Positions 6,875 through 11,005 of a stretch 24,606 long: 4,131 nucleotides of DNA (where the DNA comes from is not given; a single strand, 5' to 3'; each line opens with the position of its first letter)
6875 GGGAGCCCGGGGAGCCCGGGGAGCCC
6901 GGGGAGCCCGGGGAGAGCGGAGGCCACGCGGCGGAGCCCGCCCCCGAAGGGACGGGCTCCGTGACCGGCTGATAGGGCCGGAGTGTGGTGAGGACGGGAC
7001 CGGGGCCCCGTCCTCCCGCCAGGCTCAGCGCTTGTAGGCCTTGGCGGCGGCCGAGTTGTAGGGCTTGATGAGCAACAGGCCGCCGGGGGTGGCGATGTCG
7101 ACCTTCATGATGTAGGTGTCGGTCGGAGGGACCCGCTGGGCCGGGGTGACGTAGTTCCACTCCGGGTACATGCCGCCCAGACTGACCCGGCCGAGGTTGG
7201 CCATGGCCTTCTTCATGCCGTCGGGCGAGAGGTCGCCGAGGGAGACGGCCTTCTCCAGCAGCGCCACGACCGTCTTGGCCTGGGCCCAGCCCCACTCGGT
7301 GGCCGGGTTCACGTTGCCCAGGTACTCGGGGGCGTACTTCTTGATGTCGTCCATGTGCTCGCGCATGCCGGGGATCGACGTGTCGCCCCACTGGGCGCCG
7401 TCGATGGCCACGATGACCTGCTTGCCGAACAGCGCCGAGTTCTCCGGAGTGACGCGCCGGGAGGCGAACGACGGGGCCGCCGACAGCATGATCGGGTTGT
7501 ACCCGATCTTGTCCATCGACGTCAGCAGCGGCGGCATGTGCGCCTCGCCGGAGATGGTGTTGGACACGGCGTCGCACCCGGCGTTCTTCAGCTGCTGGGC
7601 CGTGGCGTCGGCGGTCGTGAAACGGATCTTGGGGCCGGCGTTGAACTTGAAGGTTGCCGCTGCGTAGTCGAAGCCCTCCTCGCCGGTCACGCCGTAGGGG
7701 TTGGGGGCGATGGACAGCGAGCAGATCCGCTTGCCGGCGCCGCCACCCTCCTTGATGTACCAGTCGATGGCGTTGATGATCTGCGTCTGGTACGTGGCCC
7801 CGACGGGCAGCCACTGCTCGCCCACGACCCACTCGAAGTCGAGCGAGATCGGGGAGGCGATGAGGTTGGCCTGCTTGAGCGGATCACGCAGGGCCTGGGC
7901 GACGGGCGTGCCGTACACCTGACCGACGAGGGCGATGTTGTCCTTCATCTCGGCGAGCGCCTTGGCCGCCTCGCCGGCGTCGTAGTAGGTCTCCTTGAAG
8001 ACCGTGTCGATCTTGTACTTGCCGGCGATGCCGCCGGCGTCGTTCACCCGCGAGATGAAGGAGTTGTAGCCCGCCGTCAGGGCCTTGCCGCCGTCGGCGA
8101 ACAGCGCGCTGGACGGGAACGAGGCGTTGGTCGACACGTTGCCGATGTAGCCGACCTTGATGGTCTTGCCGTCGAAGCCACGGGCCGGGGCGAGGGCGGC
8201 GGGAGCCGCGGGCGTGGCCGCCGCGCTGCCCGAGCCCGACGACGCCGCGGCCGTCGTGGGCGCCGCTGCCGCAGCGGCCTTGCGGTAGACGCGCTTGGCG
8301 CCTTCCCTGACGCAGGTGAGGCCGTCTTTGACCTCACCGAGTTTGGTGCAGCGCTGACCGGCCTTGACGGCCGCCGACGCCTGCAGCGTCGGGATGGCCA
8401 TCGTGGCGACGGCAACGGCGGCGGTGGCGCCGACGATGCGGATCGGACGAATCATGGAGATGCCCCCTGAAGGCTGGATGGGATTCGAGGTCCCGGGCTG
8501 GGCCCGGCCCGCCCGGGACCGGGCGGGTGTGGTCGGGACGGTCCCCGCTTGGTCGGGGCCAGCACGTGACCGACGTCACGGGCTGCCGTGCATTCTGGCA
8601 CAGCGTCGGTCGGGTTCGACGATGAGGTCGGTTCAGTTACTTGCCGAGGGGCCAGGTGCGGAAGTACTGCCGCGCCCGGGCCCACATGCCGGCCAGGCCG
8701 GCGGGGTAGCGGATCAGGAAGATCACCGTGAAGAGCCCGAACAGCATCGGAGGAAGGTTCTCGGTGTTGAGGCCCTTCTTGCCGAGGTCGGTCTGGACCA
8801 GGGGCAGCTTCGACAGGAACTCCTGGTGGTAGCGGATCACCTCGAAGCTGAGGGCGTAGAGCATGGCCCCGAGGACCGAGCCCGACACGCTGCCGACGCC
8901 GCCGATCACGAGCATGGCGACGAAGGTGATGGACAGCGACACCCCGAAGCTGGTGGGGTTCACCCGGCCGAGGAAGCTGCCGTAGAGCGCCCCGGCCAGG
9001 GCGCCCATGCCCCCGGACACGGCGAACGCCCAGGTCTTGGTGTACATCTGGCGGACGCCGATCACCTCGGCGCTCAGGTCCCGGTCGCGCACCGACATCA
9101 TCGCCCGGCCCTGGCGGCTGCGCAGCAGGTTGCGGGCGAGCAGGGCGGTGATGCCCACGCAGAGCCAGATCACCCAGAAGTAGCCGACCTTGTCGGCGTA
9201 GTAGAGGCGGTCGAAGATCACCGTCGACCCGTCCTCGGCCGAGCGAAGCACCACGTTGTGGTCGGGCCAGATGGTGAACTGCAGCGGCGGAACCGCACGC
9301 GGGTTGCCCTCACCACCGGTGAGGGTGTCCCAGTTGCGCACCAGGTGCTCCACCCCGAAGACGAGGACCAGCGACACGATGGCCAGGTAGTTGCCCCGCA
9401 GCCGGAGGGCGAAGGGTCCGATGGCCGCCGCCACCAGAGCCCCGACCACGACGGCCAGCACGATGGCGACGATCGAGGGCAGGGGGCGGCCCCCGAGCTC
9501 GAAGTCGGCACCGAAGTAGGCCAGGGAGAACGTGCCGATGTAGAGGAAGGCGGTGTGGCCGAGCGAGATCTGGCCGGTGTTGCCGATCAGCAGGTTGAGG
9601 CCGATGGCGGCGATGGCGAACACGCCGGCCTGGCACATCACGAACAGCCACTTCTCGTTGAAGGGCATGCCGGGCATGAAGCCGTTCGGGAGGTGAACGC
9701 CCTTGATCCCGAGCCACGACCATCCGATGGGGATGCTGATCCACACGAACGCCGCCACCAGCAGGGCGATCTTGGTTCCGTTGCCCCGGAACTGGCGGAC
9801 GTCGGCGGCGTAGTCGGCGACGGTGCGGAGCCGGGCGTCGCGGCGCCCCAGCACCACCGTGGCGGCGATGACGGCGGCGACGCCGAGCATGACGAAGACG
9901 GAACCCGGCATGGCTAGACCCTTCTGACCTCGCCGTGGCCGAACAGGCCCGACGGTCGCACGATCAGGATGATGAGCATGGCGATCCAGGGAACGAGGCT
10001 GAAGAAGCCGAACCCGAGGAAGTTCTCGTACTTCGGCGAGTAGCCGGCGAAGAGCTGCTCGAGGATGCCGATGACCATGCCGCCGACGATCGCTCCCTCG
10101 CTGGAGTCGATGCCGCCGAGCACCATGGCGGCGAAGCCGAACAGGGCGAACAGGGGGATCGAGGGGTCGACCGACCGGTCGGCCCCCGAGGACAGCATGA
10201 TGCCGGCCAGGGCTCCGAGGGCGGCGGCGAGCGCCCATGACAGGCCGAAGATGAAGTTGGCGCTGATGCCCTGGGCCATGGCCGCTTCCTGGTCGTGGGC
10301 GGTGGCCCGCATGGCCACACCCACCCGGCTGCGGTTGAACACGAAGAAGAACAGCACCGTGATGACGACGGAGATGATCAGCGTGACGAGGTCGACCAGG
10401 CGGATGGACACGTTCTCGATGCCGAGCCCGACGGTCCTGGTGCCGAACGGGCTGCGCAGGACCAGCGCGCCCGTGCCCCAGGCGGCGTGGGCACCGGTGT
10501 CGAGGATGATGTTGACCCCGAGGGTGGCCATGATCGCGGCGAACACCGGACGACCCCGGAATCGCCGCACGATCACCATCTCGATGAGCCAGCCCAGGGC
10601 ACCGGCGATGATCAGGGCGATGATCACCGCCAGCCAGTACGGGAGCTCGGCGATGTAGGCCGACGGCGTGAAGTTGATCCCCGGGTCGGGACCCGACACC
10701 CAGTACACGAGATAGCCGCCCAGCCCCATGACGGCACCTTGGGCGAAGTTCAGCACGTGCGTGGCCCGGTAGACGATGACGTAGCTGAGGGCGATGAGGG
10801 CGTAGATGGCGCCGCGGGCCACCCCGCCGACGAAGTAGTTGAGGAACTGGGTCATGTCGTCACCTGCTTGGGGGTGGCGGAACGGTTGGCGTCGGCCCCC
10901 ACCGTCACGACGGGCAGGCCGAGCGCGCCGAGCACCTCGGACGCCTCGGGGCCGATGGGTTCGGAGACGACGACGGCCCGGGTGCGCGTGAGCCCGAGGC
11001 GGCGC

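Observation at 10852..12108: Acyl-CoA ligase turned membrane-anchored pseudoenzyme inside an ABC operon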

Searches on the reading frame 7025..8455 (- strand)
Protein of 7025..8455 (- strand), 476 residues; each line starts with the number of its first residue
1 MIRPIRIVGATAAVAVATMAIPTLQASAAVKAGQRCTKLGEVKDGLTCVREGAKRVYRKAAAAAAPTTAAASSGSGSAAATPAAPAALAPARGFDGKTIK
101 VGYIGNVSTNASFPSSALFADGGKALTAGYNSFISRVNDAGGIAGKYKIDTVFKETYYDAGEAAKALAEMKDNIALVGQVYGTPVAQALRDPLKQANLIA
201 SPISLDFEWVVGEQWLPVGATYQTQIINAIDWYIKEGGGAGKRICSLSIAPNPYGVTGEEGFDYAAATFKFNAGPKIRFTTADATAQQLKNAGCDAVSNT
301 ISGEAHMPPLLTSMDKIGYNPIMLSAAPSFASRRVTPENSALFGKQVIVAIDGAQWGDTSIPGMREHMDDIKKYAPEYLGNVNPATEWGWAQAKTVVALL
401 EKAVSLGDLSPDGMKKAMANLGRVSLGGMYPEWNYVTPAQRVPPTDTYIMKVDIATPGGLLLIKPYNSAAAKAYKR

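Call 60: search_solved_structures(query=window:7025-8455:-, max_evalue=0.001)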
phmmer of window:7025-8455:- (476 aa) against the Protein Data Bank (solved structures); distinct sequences matched with E-value up to 0.001: 1.
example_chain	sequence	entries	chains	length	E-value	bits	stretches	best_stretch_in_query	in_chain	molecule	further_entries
4n03_A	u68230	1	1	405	8.3e-16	61.3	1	70-474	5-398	ABC-type branched-chain amino acid transport systems periplasmic component-like protein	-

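Call 61: search_protein_families(library=ncbifam, proteins=[window:7025-8455:-], max_evalue=0.00001)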
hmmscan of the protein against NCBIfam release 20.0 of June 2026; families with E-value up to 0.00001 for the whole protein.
window:7025-8455:- (476 aa): 0 families

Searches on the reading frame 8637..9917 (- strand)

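Call 61: search_protein_families(library=ncbifam, proteins=[window:8637-9917:-], max_evalue=0.00001)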
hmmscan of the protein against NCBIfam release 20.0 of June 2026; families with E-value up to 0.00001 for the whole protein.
window:8637-9917:- (426 aa): 6 families
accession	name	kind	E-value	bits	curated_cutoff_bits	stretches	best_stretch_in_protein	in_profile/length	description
NF008450.0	PRK11301.1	subfamily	3.4e-28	99.2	366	1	99-367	120-385/418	high-affinity branched-chain amino acid ABC transporter permease LivM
TIGR03408.1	urea_trans_UrtC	equivalog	1.4e-26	94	296.2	1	243-356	165-278/313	urea ABC transporter permease subunit UrtC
TIGR03727.1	urea_t_UrtC_arc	equivalog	1.3e-14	53.9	575.55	1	99-353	59-302/369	urea ABC transporter, permease protein UrtC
TIGR03409.1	urea_trans_UrtB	equivalog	1.6e-14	54.2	250.3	1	95-364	9-260/291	urea ABC transporter permease subunit UrtB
NF011961.0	PRK15432.1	equivalog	9.7e-10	38.2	388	1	250-356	163-270/344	autoinducer 2 ABC transporter permease LsrC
NF008011.0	PRK10740.1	equivalog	2.3e-08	34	379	1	97-356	19-266/308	high-affinity branched-chain amino acid ABC transporter permease LivH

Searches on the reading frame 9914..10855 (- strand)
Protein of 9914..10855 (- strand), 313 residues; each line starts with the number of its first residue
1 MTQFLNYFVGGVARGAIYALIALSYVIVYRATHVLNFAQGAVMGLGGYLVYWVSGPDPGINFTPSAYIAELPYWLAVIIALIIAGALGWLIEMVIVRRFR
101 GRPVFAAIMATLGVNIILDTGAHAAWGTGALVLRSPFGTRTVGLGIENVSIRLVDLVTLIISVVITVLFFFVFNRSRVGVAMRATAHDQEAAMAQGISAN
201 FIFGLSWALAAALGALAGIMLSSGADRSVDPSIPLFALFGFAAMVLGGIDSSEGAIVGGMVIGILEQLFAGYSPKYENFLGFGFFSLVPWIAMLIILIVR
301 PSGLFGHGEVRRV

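Call 61: search_protein_families(library=ncbifam, proteins=[window:9914-10855:-], max_evalue=0.00001)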
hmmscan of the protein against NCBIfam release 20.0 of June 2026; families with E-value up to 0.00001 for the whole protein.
window:9914-10855:- (313 aa): 5 families
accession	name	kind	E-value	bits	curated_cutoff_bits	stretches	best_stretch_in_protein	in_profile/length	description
TIGR03409.1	urea_trans_UrtB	equivalog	2e-30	106.5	250.3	1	9-306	5-287/291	urea ABC transporter permease subunit UrtB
NF008011.0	PRK10740.1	equivalog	1.3e-29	103.8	379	1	3-313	7-308/308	high-affinity branched-chain amino acid ABC transporter permease LivH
TIGR03622.1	urea_t_UrtB_arc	equivalog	4.9e-18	65.4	374.25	1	18-309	14-281/284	urea ABC transporter, permease protein UrtB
TIGR03727.1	urea_t_UrtC_arc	equivalog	1.4e-09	37.3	575.55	1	14-304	56-337/369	urea ABC transporter, permease protein UrtC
NF007014.0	PRK09478.1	equivalog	9.7e-07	28.4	386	1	68-265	100-294/336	galactose/methyl galactoside ABC transporter permease MglC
